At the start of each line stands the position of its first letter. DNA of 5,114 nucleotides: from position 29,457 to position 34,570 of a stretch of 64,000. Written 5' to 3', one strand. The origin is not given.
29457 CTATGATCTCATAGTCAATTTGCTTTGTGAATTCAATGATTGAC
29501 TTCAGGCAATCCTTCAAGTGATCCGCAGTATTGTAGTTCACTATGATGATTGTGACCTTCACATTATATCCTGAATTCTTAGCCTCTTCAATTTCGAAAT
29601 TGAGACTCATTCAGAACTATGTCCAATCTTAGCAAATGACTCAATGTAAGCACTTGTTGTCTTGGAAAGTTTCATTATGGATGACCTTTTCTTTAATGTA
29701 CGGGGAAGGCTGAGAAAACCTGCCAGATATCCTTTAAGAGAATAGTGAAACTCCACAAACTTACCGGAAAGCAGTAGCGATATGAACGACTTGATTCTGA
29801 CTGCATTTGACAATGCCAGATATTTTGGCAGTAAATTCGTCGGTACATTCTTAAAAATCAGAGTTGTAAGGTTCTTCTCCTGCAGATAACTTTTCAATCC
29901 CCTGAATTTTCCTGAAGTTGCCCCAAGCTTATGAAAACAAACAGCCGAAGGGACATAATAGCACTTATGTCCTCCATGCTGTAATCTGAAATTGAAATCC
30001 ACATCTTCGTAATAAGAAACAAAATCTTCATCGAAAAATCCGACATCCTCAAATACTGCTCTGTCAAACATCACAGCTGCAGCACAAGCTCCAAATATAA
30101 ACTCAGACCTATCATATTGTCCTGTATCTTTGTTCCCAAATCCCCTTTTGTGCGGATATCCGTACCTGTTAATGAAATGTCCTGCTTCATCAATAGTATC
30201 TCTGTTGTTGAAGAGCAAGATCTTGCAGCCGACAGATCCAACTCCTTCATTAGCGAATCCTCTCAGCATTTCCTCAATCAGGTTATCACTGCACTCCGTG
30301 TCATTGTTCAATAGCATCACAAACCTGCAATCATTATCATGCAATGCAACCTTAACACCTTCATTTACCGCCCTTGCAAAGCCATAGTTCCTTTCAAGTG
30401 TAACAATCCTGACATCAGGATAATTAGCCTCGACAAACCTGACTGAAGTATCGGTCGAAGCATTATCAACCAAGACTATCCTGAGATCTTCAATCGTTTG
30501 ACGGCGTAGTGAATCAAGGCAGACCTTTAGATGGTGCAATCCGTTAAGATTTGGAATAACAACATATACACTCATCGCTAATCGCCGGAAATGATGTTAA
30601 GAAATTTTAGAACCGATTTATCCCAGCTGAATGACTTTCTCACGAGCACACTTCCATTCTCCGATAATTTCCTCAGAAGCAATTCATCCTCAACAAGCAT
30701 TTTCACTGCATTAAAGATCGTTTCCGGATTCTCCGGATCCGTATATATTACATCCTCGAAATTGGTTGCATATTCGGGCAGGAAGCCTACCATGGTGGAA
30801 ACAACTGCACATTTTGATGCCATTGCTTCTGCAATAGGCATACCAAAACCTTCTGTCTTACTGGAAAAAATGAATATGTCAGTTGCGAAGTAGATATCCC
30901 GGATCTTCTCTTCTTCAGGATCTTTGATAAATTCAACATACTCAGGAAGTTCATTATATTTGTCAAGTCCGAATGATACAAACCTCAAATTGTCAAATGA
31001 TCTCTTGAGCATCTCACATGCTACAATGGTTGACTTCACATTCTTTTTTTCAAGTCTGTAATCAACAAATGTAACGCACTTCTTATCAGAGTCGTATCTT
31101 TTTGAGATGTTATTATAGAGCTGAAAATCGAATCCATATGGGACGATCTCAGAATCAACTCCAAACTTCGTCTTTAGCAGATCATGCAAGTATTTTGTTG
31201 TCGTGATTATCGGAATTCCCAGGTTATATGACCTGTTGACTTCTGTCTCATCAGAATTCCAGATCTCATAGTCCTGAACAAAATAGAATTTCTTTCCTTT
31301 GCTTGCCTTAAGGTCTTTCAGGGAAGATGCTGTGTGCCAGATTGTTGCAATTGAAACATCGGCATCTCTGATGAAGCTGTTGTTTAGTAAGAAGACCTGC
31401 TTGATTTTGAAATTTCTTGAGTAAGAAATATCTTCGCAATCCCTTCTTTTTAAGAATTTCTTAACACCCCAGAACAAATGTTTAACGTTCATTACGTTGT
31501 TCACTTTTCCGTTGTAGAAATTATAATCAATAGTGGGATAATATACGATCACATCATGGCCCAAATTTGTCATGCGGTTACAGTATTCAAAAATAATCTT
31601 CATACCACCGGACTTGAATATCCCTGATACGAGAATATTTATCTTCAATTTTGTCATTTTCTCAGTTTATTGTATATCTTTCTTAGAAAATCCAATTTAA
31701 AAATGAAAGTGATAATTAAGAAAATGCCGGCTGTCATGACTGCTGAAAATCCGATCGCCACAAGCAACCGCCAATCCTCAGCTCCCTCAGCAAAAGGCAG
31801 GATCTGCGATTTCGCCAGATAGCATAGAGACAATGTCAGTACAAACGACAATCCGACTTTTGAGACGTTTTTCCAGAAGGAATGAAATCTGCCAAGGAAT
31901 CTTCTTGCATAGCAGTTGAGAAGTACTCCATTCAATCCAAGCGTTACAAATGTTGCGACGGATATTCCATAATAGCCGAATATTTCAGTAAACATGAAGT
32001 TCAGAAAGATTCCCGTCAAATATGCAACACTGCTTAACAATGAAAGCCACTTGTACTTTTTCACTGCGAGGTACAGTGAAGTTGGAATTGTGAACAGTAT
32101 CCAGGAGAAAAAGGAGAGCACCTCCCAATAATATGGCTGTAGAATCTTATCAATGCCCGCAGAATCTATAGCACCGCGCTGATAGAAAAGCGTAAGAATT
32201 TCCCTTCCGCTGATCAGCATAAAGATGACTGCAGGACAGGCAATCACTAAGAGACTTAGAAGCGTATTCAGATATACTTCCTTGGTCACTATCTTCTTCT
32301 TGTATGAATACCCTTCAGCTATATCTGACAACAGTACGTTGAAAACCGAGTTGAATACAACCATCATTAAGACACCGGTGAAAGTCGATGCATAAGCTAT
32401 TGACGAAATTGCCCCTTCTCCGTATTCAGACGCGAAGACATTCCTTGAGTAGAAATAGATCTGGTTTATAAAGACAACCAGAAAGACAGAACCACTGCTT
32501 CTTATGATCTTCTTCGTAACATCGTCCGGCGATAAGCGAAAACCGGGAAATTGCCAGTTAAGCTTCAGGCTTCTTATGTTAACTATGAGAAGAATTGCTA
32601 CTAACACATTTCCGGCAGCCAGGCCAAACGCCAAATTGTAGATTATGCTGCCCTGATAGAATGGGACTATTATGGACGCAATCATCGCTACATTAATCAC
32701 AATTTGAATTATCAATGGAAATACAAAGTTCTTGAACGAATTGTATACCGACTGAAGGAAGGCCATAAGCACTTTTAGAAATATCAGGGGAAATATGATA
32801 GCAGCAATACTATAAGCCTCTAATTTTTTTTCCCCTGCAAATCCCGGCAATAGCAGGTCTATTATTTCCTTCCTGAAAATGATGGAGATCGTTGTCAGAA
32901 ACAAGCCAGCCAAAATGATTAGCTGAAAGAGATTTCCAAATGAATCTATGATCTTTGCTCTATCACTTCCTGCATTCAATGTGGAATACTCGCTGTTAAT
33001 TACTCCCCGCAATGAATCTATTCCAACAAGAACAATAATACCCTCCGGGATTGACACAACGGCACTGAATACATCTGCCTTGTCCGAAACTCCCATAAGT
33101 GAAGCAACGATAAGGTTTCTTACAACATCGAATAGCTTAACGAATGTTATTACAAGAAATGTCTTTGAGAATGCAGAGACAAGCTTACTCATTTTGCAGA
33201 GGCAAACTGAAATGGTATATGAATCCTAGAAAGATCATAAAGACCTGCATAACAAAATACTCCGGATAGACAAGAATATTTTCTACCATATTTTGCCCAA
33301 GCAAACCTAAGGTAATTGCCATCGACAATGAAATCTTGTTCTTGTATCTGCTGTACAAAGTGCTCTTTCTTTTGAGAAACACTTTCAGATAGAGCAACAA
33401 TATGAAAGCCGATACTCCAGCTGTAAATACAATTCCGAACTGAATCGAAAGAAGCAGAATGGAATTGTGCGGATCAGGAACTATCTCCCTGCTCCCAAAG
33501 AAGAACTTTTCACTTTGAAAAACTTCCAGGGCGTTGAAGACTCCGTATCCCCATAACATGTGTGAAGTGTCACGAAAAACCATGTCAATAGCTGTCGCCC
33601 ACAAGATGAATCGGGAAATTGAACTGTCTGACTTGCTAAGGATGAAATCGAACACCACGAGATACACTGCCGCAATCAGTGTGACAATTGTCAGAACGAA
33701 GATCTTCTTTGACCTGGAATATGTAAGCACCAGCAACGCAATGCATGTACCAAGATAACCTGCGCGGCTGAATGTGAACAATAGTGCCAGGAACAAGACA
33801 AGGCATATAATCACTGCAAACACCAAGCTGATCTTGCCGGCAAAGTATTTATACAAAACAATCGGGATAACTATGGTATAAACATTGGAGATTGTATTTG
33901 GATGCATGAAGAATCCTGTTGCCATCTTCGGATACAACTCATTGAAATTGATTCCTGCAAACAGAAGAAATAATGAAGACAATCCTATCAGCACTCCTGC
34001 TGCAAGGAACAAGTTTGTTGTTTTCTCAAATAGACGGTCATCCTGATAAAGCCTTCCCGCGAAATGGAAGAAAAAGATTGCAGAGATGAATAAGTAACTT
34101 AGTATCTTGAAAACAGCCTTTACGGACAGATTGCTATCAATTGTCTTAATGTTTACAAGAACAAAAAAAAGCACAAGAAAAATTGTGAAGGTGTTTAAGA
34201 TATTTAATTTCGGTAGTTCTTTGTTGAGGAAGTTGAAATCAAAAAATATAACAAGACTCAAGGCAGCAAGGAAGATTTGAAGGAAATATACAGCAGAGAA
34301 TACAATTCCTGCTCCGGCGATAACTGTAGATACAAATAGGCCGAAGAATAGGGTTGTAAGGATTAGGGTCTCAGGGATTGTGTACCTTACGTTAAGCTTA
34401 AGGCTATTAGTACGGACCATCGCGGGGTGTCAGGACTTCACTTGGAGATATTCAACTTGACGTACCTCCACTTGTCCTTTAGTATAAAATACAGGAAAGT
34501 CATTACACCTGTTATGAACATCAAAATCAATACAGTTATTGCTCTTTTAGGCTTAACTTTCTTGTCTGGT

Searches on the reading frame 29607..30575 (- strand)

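Call 61: search_protein_families(library=pfam, proteins=[window:29607-30575:-], max_evalue=0.00001)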
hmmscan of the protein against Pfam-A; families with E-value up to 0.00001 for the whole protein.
window:29607-30575:- (322 aa): 4 families
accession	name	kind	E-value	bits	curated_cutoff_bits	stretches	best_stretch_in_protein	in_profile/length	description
PF00535.33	Glycos_transf_2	-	6.8e-26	91.6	23.3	1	5-178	2-167/168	Glycosyl transferase family 2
PF13641.12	Glyco_tranf_2_3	-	5.1e-14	53.3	27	1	3-221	3-217/230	Glycosyltransferase like family 2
PF13632.12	Glyco_trans_2_3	-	1.1e-07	32.3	27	1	86-216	2-123/198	Glycosyl transferase family group 2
PF10111.15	Glyco_tranf_2_2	-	7.7e-07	29.3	27.3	1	21-232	17-233/276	Glycosyltransferase like family 2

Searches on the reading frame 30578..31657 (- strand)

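Call 61: search_protein_families(library=pfam, proteins=[window:30578-31657:-], max_evalue=0.00001)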
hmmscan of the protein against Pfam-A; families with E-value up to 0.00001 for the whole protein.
window:30578-31657:- (359 aa): 2 families
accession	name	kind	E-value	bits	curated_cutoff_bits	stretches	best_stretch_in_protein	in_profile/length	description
PF00534.26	Glycos_transf_1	-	1.8e-21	76.9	26.4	1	189-335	12-169/172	Glycosyl transferases group 1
PF13692.12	Glyco_trans_1_4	-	6.7e-16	59.3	27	1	202-324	10-142/142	Glycosyl transferases group 1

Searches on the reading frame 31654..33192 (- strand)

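Call 61: search_protein_families(library=pfam, proteins=[window:31654-33192:-], max_evalue=0.00001)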
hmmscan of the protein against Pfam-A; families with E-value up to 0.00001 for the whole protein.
window:31654-33192:- (512 aa): 1 family
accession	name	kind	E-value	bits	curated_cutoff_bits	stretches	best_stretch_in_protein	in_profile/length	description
PF03023.19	MurJ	-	1.1e-39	136.8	27.4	1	29-454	1-427/451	Lipid II flippase MurJ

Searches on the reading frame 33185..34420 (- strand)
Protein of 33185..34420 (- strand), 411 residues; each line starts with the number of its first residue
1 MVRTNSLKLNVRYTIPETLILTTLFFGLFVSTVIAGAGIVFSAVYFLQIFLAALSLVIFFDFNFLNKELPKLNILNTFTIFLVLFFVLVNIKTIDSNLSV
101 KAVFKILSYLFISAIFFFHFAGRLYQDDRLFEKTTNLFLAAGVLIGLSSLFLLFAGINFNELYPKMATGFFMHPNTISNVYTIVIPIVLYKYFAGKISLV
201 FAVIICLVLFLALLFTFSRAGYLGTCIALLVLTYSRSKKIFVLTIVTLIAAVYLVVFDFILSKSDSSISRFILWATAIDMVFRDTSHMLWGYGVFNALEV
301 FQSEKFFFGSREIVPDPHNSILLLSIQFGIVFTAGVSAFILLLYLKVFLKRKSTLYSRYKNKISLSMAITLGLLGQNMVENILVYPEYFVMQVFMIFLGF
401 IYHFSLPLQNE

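Call 61: search_protein_families(library=pfam, proteins=[window:33185-34420:-], max_evalue=0.00001)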
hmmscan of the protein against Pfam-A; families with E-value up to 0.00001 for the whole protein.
window:33185-34420:- (411 aa): 1 family
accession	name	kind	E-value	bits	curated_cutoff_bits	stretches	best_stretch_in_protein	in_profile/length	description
PF04932.20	Wzy_C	-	3e-11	43.8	31.7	1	205-331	2-143/149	O-Antigen ligase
